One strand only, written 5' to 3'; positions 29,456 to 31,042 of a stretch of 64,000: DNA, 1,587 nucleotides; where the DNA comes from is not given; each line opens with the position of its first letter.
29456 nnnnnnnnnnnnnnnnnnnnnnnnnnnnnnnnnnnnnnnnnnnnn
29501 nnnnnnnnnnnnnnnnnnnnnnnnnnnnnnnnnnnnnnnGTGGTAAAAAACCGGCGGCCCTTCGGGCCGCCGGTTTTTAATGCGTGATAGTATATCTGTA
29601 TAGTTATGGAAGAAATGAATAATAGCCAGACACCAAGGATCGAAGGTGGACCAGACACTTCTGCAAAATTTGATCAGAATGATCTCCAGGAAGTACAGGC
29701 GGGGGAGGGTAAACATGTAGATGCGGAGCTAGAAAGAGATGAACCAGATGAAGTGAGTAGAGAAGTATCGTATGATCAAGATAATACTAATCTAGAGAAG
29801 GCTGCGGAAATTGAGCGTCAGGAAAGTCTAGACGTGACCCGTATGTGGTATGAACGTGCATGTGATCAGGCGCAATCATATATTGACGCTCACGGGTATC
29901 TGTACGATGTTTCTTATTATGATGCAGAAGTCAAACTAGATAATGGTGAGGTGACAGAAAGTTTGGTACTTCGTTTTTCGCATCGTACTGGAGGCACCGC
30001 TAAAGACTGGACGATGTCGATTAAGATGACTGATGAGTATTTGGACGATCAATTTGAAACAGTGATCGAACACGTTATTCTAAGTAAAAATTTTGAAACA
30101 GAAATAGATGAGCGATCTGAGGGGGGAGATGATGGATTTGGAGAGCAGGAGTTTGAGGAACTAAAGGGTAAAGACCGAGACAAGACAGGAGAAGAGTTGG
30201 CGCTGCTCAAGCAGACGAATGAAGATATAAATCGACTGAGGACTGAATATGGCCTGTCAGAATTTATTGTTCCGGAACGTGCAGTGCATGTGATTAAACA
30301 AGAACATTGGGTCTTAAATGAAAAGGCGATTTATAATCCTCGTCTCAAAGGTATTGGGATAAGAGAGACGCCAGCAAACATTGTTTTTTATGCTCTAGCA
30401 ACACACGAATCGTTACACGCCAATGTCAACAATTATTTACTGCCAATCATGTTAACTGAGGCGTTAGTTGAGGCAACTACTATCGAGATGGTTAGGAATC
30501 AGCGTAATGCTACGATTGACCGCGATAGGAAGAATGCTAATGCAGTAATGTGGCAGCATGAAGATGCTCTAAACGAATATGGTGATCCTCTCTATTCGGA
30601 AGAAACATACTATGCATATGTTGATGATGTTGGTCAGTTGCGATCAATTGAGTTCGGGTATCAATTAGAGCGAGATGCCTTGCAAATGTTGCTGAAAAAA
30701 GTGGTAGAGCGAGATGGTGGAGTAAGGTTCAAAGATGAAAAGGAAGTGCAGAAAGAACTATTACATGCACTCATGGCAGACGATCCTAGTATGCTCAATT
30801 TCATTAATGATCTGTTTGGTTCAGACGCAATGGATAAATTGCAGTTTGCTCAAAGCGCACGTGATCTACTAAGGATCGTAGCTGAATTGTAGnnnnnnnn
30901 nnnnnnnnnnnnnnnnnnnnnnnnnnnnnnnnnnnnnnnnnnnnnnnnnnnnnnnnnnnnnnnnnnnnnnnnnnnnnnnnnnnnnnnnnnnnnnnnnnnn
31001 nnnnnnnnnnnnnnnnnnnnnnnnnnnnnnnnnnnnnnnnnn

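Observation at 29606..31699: HExxH-motif protein followed by two small genes: candidate metallopeptidase/toxin-like module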

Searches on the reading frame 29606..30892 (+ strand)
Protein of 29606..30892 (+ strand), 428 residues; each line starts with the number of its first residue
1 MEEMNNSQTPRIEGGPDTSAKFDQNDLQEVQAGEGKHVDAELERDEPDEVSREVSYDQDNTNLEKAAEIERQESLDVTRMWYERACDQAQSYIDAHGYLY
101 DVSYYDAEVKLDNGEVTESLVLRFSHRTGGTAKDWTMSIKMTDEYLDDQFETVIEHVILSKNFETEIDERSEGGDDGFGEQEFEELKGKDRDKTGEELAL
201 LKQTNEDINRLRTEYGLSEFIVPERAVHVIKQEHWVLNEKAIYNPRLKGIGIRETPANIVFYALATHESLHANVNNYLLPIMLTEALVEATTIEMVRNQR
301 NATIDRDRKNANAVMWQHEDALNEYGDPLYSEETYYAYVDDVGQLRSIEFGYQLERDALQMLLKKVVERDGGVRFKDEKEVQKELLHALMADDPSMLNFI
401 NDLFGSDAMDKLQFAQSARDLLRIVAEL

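Call 6: search_protein_families(library=pfam, proteins=[window:29606-30892:+], max_evalue=1)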
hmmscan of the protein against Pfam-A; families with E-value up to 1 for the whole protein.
window:29606-30892:+ (428 aa): 0 families

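Call 7: search_protein_families(library=ncbifam, proteins=[window:29606-30892:+], max_evalue=1)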
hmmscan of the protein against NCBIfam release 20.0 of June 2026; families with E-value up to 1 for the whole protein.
window:29606-30892:+ (428 aa): 1 family
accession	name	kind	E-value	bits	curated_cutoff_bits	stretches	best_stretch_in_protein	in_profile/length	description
NF011241.0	PRK14647.1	equivalog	0.056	13.1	210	1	354-393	30-69/159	ribosome maturation factor RimP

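Call 8: find_homologous_proteins(query=window:29606-30892:+, max_evalue=0.01)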
Query window:29606-30892:+ (428 aa): 1 proteins with E <= 0.01 among 4888 candidates.
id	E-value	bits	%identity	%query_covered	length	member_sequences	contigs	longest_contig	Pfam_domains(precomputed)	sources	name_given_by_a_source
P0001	5.6e-281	950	100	100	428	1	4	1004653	-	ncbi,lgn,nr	ncbi:MAG: hypothetical protein KC877_04380 [Candidatus Kaiserbacteria bacterium]|nr:hypothetical pro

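Call 9: search_solved_structures(query=window:29606-30892:+, max_evalue=10)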
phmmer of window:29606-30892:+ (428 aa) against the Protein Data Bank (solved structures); distinct sequences matched with E-value up to 10: 1.
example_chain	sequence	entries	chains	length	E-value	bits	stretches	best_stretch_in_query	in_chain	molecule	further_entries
3djm_A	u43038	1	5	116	1.2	11.6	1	291-362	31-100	Uncharacterized Protein DUF427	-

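Call 12: find_encoding_contigs(protein=window:29606-30892:+, flank=8000, max_places=6)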
Protein window:29606-30892:+ (428 aa): 5 contigs read that carry it; 1 place shown.
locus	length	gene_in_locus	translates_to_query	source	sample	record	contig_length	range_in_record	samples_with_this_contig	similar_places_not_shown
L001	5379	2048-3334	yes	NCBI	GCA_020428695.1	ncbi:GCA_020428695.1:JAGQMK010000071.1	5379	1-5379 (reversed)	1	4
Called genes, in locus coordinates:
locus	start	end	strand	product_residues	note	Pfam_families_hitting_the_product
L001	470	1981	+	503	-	-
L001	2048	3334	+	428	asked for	-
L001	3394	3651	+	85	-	-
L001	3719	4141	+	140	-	-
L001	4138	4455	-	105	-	PF09876:DUF2103 (weak)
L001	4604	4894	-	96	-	-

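Call 15: search_protein_representatives(protein=window:29606-30892:+)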
Query: 428 residues. Proteins with E-value up to 0.001 (for the whole library): 148; up to 1e-10: 54; up to 1e-30: 11. The best 148 are listed.
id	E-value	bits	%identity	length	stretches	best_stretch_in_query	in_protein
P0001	1.8e-281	949.6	100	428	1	1-428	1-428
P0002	6.7e-104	364.8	45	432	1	29-428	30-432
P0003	5.4e-69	249.8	41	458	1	53-415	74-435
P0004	4.8e-45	171.0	33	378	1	70-412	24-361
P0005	2.1e-43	165.6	32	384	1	80-413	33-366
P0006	2.4e-41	158.8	31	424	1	59-419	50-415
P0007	4.0e-41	158.1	34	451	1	62-413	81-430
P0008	1.4e-37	146.4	32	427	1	60-413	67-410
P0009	1.5e-36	143.0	33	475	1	61-413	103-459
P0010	4.2e-36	141.6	29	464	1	72-427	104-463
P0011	4.4e-35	138.2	29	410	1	70-417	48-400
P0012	3.2e-27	112.3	35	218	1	215-423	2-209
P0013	3.3e-21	92.5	33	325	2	178-287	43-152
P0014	4.0e-21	92.2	34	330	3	174-274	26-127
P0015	2.4e-20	89.7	35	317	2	164-274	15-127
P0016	2.0e-19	86.6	30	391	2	156-272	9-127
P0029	5.0e-15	72.1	27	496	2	28-273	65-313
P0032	9.0e-14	68.0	34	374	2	175-274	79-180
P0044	8.8e-12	61.4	31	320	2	33-160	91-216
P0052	5.3e-11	58.9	30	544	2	161-273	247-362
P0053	7.9e-11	58.3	25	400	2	174-298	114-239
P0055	1.1e-10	57.8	32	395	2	177-272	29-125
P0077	4.8e-08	49.1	29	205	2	77-162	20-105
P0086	2.2e-07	47.0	37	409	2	184-286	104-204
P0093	5.2e-07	45.7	31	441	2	174-234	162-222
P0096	1.2e-06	44.6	30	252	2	70-203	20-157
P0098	2.4e-06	43.5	28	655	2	172-273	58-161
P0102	4.8e-06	42.6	25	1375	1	29-411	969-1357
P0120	4.3e-05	39.4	38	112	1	73-157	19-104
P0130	1.4e-04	37.7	30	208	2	79-156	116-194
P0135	2.4e-04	37.0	32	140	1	68-163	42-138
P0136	2.4e-04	36.9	29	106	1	73-164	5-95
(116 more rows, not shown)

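Call 19: search_protein_families(library=pfam, alignment_id=A1, max_evalue=0.01)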
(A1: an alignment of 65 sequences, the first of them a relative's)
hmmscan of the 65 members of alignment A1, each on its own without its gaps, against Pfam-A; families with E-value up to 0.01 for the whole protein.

A. member 1, P0001 (428 aa): 0 families

B. families by the number of members that match (of 65 scanned): 5 families
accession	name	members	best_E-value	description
PF20573.4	DUF6782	2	0.0021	Putative metallopeptidase family (DUF6782)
PF13356.12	Arm-DNA-bind_3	1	0.0054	Arm DNA-binding domain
PF14769.11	CLAMP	1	0.0054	Flagellar C1a complex subunit C1a-32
PF14114.12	DUF4286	1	0.0062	Domain of unknown function (DUF4286)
PF24889.1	CCTL2_WNK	1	0.0065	WNK CCTL2 domain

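Call 20: find_homologous_proteins(query=A1, max_evalue=0.00001)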
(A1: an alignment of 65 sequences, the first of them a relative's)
Query A1 (65 sequences) (428 aa, profile of the alignment): 2 proteins with E <= 0.00001 among 8000 candidates.
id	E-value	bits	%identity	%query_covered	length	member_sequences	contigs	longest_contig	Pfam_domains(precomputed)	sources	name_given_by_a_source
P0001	5.4e-103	363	100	100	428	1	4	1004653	-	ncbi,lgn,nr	ncbi:MAG: hypothetical protein KC877_04380 [Candidatus Kaiserbacteria bacterium]|nr:hypothetical pro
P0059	9.2e-98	346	25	49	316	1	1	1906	-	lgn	-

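Call 22: list_cluster_members(proteins=[P0002, P0003, P0004, P0005, P0006, P0013, P0014, P0015, P0029, P0102])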
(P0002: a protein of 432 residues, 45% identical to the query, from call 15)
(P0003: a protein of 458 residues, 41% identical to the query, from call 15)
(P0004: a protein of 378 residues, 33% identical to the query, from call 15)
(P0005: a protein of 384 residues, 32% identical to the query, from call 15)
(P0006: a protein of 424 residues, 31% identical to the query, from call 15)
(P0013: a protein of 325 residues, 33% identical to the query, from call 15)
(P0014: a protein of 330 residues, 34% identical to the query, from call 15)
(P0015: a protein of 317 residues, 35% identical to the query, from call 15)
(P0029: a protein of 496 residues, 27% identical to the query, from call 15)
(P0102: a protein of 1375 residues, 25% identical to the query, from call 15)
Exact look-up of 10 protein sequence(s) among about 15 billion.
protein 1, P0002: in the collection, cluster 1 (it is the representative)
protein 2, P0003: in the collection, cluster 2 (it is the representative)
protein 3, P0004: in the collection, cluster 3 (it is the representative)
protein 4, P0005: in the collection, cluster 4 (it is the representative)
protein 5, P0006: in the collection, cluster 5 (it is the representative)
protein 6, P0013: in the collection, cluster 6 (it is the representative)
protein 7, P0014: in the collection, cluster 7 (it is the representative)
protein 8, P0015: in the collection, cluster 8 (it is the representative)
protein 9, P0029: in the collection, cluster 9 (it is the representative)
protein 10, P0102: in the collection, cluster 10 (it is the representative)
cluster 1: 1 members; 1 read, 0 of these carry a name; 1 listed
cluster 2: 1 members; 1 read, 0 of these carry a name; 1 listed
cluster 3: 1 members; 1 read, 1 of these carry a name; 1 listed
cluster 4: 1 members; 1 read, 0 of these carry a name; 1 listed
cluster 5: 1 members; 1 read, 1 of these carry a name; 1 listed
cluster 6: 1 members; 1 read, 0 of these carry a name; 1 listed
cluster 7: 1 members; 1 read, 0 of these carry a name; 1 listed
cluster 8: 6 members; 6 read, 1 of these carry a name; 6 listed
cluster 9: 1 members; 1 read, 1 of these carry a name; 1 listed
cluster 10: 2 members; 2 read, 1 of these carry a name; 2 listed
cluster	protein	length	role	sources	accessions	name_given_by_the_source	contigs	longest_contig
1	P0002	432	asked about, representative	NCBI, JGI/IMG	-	-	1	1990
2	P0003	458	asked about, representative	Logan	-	-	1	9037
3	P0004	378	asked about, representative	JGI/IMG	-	hypothetical protein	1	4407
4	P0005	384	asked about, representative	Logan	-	-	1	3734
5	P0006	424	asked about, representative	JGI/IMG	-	hypothetical protein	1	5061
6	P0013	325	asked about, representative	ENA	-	-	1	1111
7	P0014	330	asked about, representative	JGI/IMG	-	-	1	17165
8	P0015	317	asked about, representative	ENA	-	-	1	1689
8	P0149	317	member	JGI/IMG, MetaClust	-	\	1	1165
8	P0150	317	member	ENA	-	-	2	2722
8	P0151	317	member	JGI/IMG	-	-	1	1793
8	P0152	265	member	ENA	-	-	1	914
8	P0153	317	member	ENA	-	-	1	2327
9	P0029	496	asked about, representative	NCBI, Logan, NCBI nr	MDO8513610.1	MAG: hypothetical protein Q7S37_03845 [bacterium] | hypothetical protein [bacterium]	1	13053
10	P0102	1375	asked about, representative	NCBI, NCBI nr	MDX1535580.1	MAG: hypothetical protein R3346_02375 [Candidatus Spechtbacterales bacterium] | hypothetical protein [Candidatus Spechtbacterales bacterium]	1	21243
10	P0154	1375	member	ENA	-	-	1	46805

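Call 23: find_encoding_contigs(protein=P0003, flank=8000, max_places=3)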
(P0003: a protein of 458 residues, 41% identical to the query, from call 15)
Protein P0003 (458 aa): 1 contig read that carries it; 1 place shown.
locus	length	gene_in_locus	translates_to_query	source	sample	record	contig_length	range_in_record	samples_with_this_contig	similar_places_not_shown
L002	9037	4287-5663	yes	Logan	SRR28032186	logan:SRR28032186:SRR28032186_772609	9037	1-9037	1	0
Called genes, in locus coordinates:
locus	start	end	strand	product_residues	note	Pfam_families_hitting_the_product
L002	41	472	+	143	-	-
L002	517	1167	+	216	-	PF01909:NTP_transf_2, PF18765:Polbeta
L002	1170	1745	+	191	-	PF01928:CYTH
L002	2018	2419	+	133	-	-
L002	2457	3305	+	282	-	PF02678:Pirin, PF05726:Pirin_C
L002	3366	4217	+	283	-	PF00565:SNase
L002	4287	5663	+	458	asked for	-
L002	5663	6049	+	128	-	-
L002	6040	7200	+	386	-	PF01625:PMSR, PF01641:SelR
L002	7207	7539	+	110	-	PF04993:TfoX_N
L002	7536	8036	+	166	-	-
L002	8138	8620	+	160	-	-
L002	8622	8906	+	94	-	PF01035:DNA_binding_1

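Call 24: find_encoding_contigs(protein=P0014, flank=8000, max_places=3)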
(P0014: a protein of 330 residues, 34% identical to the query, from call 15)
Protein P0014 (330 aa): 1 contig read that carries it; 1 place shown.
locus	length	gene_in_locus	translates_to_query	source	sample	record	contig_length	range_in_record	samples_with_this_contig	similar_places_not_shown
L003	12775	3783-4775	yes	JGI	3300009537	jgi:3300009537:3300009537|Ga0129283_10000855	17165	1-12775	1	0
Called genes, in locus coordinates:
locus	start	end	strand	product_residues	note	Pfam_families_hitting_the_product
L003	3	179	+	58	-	?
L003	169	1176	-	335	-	PF00814:TsaD, PF02543:Carbam_trans_N (faint), PF22521:HypF_C_2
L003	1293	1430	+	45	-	-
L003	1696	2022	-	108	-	PF02033:RBFA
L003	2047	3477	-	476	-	PF00009:GTP_EFTU, PF00071:Ras (weak), PF01926:MMR_HSR1, PF08477:Roc (weak), PF22042:EF-G_D2, PF11987:IF-2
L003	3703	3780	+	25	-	-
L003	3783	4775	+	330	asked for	-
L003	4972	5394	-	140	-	PF00072:Response_reg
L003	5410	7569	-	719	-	PF02743:dCache_1, PF00672:HAMP, PF00512:HisKA, PF02518:HATPase_c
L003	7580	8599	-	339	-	PF04392:ABC_sub_bind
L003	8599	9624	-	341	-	PF04392:ABC_sub_bind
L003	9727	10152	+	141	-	PF00072:Response_reg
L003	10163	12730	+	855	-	PF17957:Big_7 (faint), PF19077:Big_13 (faint), PF13750:Big_3_3 (faint), PF12245:Big_3_2 (faint)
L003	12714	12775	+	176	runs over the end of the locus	PF08534:Redoxin, PF00578:AhpC-TSA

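Call 26: find_encoding_contigs(protein=P0029, flank=8000, max_places=3)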
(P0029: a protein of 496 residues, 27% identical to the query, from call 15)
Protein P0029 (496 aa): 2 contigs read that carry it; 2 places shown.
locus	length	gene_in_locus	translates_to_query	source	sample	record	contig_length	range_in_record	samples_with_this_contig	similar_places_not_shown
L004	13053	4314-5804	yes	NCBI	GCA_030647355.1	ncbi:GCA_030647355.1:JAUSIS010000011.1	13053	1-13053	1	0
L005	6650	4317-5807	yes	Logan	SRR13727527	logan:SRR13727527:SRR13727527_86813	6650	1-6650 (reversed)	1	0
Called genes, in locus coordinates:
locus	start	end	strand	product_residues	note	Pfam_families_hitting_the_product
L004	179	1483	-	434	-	PF01926:MMR_HSR1, PF02421:FeoB_N (weak), PF18128:HydF_dimer, PF18133:HydF_tetramer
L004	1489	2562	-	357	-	PF04055:Radical_SAM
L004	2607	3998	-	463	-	PF04055:Radical_SAM, PF06968:BATS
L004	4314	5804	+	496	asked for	-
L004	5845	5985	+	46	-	-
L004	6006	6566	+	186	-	PF01931:NTPase_I-T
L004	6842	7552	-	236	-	PF18912:DZR_2, PF00156:Pribosyltran (weak)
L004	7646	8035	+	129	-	PF00011:HSP20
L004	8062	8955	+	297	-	PF00483:NTP_transferase, PF12804:NTP_transf_3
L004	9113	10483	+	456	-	PF01547:SBP_bac_1, PF13416:SBP_bac_8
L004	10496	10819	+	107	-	PF18895:T4SS_pilin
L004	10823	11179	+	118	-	PF13520:AA_permease_2 (weak), PF18895:T4SS_pilin (weak)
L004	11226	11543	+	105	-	PF18895:T4SS_pilin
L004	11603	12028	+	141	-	PF18895:T4SS_pilin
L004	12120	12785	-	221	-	-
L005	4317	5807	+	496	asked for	-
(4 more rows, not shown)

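Call 27: find_encoding_contigs(protein=P0102, flank=8000, max_places=3)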
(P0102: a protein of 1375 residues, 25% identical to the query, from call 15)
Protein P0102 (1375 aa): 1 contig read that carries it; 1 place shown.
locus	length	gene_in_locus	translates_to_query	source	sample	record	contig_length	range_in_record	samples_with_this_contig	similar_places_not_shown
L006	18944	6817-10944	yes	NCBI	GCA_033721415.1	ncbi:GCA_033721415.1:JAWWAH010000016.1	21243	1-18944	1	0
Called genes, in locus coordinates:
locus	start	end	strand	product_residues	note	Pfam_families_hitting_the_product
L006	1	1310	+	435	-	?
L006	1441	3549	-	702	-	PF17191:RecG_wedge, PF01336:tRNA_anti-codon (faint), PF00270:DEAD, PF04851:ResIII, PF00271:Helicase_C, PF22590:Cas3-like_C_2 (weak), PF19833:RecG_dom3_C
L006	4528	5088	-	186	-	PF12850:Metallophos_2 (weak), PF00149:Metallophos (faint)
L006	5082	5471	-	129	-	-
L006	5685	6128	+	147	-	-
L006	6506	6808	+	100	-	PF18908:DUF5663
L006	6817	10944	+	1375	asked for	-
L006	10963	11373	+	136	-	-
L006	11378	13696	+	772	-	PF26449:DUF8128, PF01935:DUF87, PF10412:TrwB_AAD_bind (faint)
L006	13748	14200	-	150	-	PF00156:Pribosyltran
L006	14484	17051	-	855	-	PF02861:Clp_N, PF13191:AAA_16 (weak), PF00004:AAA, PF17871:AAA_lid_9, PF07724:AAA_2, PF00004:AAA, PF07728:AAA_5, PF10431:ClpB_D2-small, +7 more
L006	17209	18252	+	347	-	PF06723:MreB_Mbl (faint), PF11104:PilM_2, PF14450:FtsA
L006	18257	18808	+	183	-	-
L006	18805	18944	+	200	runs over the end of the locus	-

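Call 30: predict_structure(alignment_id=A1)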
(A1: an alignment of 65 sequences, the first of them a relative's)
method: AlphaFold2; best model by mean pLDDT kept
length: 428 residues; sequences in the alignment: 65
mean_pLDDT: 85.3   pTM: 0.66
mean pLDDT of the five models: 85.3, 85.3, 85.2, 85.1, 84.0
residues with pLDDT >= 90: 304; 70-90: 51; 50-70: 7; < 50: 66
segments of 3 or more residues with pLDDT < 50: 1-55, 163-173
pLDDT, mean of each block of 10 residues (from residue 1): 33 32 37 37 43 56 88 91 98 94 91 82 90 88 95 85 46 69 93 98 98 97 98 96 95 98 99 96 98 97 96 95 93 96 94 98 98 98 98 98 97 95 98
secondary structure, 60 per line:
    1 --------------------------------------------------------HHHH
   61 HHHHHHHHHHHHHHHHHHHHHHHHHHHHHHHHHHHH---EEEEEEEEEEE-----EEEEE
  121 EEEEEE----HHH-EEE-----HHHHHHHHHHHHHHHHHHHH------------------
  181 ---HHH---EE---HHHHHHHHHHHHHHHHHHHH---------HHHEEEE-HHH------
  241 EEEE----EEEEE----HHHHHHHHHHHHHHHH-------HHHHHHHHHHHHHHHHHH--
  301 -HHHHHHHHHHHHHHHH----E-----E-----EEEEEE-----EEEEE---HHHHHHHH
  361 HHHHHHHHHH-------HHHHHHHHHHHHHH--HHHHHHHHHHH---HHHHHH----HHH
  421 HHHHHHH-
elements in order: H57-96 E100-110 E116-126 E135-137 H143-162 H195-214 E227-230 E241-244 E249-253 H258-273 H281-298 H302-317 E334-339 E345-349 H353-370 H378-391 H394-404 H408-413 H418-427

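Call 32: search_solved_structures(query=A1, max_evalue=10, show_alignments=2)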
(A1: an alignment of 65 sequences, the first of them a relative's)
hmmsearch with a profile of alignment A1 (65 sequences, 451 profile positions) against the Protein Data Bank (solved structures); distinct sequences matched with E-value up to 10: 1.
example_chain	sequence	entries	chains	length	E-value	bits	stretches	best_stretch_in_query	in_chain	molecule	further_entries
7n3t_C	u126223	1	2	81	0.021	16.9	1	393-450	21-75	Designed TrkA-binding miniprotein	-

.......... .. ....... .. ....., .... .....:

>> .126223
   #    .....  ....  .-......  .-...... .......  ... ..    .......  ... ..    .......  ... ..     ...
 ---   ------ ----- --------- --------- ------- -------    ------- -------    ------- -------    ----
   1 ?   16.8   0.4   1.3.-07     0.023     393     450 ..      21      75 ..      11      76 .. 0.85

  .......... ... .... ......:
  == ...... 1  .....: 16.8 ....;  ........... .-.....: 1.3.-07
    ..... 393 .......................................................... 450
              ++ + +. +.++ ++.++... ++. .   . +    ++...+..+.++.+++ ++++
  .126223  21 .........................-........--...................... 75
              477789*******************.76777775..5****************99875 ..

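Call 33: search_protein_families(library=padloc, proteins=[window:29606-30892:+, P0014, P0013], max_evalue=1)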
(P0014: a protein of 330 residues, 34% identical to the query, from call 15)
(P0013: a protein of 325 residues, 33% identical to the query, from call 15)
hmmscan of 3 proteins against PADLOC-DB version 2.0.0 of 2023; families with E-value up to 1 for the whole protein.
window:29606-30892:+ (428 aa): 0 families

P0014 (330 aa): 0 families

P0013 (325 aa): 0 families
